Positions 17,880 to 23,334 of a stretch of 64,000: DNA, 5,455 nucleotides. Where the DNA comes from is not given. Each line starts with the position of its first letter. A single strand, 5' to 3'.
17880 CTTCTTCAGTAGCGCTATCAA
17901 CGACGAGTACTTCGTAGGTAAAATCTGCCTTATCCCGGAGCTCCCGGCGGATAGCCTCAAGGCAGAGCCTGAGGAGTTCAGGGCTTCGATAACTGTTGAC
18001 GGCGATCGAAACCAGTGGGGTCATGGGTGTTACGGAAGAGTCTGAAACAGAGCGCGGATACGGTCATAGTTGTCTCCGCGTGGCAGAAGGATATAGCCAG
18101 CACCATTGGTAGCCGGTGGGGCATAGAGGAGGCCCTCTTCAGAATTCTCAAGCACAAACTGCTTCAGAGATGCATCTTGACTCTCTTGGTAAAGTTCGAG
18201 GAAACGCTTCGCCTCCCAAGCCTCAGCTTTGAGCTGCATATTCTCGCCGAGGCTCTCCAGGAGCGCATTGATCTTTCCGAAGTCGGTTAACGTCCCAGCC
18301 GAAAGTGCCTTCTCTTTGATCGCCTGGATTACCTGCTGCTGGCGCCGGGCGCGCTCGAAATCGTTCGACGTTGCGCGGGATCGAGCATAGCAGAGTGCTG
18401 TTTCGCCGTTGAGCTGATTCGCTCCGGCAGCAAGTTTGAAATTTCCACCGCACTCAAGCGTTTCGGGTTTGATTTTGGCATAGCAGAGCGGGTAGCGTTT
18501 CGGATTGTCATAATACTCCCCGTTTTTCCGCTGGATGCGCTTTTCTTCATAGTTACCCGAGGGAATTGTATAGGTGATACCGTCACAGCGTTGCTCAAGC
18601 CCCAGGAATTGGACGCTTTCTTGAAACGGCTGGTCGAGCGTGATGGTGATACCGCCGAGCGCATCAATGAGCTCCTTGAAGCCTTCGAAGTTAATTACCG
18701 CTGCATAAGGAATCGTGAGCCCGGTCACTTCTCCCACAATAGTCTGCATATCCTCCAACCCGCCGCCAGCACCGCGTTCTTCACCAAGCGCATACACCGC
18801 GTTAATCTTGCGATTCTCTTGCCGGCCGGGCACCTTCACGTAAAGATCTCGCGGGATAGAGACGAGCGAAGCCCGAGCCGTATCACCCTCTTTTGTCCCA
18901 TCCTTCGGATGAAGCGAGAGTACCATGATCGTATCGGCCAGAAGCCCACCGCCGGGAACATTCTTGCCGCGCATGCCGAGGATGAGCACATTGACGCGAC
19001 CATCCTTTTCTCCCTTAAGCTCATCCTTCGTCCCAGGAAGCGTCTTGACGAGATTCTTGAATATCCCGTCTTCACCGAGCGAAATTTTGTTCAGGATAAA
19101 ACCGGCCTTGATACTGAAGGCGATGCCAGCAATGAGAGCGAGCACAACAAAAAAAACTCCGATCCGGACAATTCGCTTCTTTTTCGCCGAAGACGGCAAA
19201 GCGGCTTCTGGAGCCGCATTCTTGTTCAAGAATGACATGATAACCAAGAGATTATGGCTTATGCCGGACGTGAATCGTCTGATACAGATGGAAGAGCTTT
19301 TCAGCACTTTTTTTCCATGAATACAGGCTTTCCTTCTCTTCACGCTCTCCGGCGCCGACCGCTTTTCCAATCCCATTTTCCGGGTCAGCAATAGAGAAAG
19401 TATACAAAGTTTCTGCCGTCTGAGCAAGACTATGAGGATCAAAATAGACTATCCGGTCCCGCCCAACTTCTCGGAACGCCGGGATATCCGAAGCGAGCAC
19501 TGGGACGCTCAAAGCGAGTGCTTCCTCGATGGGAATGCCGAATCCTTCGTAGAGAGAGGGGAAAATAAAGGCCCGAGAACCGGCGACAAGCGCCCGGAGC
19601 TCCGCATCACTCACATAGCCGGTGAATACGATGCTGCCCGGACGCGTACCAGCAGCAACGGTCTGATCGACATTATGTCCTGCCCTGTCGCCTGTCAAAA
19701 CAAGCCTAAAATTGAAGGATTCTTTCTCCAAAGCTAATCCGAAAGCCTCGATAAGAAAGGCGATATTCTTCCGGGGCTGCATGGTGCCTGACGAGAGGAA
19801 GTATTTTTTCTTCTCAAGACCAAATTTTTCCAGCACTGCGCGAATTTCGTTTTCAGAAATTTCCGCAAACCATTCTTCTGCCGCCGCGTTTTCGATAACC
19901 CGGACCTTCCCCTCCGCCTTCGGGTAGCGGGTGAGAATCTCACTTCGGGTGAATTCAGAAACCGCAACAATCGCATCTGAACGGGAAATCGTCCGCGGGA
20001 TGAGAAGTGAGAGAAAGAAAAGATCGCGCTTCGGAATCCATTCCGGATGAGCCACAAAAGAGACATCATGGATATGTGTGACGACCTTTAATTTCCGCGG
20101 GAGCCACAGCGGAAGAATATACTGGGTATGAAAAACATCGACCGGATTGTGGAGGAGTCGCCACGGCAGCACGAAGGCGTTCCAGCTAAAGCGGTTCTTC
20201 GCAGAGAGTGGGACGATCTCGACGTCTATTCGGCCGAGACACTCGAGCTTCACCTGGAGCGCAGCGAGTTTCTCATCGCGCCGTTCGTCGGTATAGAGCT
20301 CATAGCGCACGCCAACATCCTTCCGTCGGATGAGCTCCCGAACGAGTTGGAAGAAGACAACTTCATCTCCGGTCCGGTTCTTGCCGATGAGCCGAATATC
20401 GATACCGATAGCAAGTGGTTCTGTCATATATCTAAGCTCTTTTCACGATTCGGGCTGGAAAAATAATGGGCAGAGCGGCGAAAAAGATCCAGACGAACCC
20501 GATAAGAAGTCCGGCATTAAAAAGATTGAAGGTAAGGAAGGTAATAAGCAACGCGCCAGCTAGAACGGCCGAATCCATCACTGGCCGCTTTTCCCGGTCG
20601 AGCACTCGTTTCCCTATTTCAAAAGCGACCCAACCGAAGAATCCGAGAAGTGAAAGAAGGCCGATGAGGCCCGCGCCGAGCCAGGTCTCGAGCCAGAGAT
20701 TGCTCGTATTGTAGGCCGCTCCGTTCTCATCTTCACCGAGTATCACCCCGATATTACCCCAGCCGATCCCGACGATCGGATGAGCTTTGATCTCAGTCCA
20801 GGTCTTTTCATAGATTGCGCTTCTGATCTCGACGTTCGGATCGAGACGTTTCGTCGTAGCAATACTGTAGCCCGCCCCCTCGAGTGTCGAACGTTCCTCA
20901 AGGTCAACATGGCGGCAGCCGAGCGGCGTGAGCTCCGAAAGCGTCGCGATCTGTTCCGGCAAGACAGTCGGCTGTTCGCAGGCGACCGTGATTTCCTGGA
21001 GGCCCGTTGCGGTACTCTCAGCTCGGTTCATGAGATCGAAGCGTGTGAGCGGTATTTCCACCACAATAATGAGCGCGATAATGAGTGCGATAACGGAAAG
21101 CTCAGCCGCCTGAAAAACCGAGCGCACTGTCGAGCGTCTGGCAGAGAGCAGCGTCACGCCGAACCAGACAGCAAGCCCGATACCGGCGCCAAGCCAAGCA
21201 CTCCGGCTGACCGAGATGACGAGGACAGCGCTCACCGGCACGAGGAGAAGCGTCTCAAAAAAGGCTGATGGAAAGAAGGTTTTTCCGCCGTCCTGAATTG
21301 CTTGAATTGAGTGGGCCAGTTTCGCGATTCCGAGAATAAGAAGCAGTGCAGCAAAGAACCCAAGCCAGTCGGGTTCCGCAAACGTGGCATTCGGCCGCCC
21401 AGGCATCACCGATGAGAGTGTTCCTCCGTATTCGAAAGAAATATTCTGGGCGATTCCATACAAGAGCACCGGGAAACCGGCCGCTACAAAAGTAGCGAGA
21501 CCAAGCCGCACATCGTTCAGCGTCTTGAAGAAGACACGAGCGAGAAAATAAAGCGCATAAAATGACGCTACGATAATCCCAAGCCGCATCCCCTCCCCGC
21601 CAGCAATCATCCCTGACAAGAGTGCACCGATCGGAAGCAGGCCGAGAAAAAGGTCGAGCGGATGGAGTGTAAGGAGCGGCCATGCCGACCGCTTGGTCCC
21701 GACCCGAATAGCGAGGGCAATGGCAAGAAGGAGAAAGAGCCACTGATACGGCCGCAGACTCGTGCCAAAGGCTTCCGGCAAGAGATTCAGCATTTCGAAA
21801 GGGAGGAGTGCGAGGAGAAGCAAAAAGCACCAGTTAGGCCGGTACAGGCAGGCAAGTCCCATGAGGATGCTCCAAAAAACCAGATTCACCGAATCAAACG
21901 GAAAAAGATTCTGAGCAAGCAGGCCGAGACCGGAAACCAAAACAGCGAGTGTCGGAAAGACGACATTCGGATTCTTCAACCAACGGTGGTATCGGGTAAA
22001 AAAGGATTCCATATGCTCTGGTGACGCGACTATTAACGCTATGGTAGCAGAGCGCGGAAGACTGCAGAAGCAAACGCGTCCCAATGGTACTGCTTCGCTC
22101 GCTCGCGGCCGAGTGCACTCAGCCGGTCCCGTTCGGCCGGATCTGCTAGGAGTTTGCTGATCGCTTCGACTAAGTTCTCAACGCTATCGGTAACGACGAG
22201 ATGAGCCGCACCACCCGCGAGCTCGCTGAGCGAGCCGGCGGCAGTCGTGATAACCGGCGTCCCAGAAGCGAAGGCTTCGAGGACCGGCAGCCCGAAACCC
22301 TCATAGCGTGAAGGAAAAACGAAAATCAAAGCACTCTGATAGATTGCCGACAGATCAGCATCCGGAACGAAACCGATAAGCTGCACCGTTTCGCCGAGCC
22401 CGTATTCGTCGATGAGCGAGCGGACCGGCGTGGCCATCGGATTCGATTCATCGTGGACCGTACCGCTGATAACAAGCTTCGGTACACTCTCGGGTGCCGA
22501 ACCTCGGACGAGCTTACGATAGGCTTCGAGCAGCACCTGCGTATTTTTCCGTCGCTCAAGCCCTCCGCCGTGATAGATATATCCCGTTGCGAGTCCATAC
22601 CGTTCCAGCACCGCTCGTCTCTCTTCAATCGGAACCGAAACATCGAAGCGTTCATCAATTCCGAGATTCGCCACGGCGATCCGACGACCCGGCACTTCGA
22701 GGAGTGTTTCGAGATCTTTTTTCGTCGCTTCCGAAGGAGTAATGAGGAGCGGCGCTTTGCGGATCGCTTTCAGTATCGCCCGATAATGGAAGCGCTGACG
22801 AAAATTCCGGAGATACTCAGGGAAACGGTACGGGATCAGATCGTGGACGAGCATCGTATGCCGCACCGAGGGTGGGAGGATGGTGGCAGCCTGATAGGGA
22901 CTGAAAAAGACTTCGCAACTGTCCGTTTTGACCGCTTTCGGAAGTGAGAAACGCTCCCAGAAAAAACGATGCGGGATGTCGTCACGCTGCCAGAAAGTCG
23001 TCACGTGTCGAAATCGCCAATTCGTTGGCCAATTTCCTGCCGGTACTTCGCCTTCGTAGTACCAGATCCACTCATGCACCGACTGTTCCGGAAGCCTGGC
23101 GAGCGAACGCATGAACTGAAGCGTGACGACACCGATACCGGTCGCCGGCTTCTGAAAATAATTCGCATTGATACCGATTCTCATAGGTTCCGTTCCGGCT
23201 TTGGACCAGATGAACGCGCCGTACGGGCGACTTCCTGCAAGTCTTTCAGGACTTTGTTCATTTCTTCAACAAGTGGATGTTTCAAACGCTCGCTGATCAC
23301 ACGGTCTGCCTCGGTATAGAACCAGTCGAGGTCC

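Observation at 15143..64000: A ~47-kb envelope glycopolymer supercluster: three polyprenyl-P-sugar synthases feeding seven GT-C-fold membrane enzymes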

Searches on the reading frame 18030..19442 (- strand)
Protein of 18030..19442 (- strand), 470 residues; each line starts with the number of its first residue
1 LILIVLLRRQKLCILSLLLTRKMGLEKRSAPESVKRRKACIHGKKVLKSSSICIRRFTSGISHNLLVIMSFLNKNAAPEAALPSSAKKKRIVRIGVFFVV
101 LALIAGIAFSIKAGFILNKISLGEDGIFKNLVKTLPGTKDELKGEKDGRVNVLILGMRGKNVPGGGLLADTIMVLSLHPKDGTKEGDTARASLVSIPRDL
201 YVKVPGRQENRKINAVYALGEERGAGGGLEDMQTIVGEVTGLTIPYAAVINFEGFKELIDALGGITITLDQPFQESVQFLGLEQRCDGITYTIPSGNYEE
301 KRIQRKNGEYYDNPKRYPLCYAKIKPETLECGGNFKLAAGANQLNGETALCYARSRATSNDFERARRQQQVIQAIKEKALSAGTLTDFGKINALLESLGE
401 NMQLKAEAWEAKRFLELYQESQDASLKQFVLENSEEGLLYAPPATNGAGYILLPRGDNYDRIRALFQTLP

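Call 4: search_protein_families(library=pfam, proteins=[window:18030-19442:-], max_evalue=0.01)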
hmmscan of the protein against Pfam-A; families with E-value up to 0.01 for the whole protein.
window:18030-19442:- (470 aa): 1 family
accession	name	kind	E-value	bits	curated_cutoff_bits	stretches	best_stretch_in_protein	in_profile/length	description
PF03816.19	LytR_cpsA_psr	-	3.4e-31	108.9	24.6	1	169-379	2-148/150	LytR_cpsA_psr family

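Call 60: search_protein_families(library=ncbifam, proteins=[window:18030-19442:-], max_evalue=0.00001)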
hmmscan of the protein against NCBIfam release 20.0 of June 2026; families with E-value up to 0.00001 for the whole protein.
window:18030-19442:- (470 aa): 4 families
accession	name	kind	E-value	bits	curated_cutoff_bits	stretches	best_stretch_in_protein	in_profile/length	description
NF006897.1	PRK09379.1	equivalog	1.1e-27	97.1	441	2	88-275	1-169/298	polyisoprenyl-teichoic acid--peptidoglycan teichoic acid transferase TagU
TIGR00350.1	lytR_cpsA_psr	domain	5.1e-25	88.5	62.3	2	169-277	3-100/152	LCP family glycopolymer transferase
NF047591.1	ligase_LytR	equivalog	5.2e-18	65.5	450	2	170-277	81-180/336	glycopolymer--peptidoglycan transferase LytR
NF051849.1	LCP_trans_Cps2A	equivalog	2e-15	56.9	650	2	187-276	252-335/477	LCP family glycopolymer transferase CpsA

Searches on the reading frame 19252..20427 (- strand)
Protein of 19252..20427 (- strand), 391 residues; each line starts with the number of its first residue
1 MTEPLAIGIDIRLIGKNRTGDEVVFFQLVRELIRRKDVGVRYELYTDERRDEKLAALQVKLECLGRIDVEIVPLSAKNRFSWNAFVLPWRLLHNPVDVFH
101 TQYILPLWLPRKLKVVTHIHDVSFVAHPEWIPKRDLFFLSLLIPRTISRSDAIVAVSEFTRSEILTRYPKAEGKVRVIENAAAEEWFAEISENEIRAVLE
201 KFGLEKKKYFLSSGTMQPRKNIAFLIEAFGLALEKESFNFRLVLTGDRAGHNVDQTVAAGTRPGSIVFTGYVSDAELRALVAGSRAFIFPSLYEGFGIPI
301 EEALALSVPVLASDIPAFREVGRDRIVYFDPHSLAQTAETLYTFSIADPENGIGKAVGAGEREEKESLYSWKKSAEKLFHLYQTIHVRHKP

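Call 4: search_protein_families(library=pfam, proteins=[window:19252-20427:-], max_evalue=0.01)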
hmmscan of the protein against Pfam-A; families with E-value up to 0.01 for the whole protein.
window:19252-20427:- (391 aa): 5 families
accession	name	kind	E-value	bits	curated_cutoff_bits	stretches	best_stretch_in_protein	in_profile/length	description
PF13692.12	Glyco_trans_1_4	-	2.2e-23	83.5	27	1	208-342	2-140/142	Glycosyl transferases group 1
PF00534.26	Glycos_transf_1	-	5.4e-23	81.8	26.4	1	201-339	8-150/172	Glycosyl transferases group 1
PF13439.12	Glyco_transf_4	-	1.1e-15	58.5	28.5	1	20-181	3-165/170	Glycosyltransferase Family 4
PF20706.3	GT4-conflict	-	2.5e-07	30.5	26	1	206-314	196-312/385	Family 4 Glycosyltransferase in conflict systems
PF13579.12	Glyco_trans_4_4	-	4.7e-06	27.5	29.7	1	25-180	7-157/158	Glycosyl transferase 4-like domain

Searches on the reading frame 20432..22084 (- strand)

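Call 4: search_protein_families(library=pfam, proteins=[window:20432-22084:-], max_evalue=0.01)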
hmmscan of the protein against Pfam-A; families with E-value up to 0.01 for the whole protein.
window:20432-22084:- (550 aa): 2 families
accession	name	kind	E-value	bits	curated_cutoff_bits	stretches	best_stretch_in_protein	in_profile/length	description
PF04932.20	Wzy_C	-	4e-15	56.3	31.7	1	280-479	2-148/149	O-Antigen ligase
PF02665.19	Nitrate_red_gam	-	0.0006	19.9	22.9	1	294-344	86-136/217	Nitrate reductase gamma subunit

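Call 60: search_protein_families(library=ncbifam, proteins=[window:20432-22084:-], max_evalue=0.00001)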
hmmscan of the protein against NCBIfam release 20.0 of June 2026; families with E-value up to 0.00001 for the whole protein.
window:20432-22084:- (550 aa): 0 families

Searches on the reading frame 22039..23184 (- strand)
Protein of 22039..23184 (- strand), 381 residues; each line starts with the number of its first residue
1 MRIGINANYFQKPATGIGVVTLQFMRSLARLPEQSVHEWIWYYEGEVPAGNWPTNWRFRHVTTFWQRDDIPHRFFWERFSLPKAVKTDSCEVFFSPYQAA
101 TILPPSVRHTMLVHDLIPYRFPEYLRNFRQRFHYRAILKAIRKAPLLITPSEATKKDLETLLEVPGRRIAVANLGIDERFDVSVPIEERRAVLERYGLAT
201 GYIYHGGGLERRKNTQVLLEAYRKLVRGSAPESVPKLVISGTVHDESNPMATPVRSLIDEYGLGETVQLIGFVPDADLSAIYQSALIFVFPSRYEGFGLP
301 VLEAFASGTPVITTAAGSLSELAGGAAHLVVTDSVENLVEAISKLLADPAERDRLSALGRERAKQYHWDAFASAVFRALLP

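Call 4: search_protein_families(library=pfam, proteins=[window:22039-23184:-], max_evalue=0.01)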
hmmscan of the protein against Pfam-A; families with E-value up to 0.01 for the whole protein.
window:22039-23184:- (381 aa): 6 families
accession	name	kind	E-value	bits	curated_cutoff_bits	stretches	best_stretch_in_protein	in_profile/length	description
PF00534.26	Glycos_transf_1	-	7e-33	114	26.4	1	207-361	22-171/172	Glycosyl transferases group 1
PF13692.12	Glyco_trans_1_4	-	1.4e-26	93.9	27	1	205-348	6-142/142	Glycosyl transferases group 1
PF20706.3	GT4-conflict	-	4.1e-13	49.5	26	1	211-374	210-384/385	Family 4 Glycosyltransferase in conflict systems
PF13524.12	Glyco_trans_1_2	-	3.7e-12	46.8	25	1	266-367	28-133/144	Glycosyl transferase-like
PF13439.12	Glyco_transf_4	-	2e-09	38.1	28.5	1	16-178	3-168/170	Glycosyltransferase Family 4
PF06833.16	MdcE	-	0.0044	17.2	32.7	1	300-364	119-181/196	Malonate decarboxylase gamma subunit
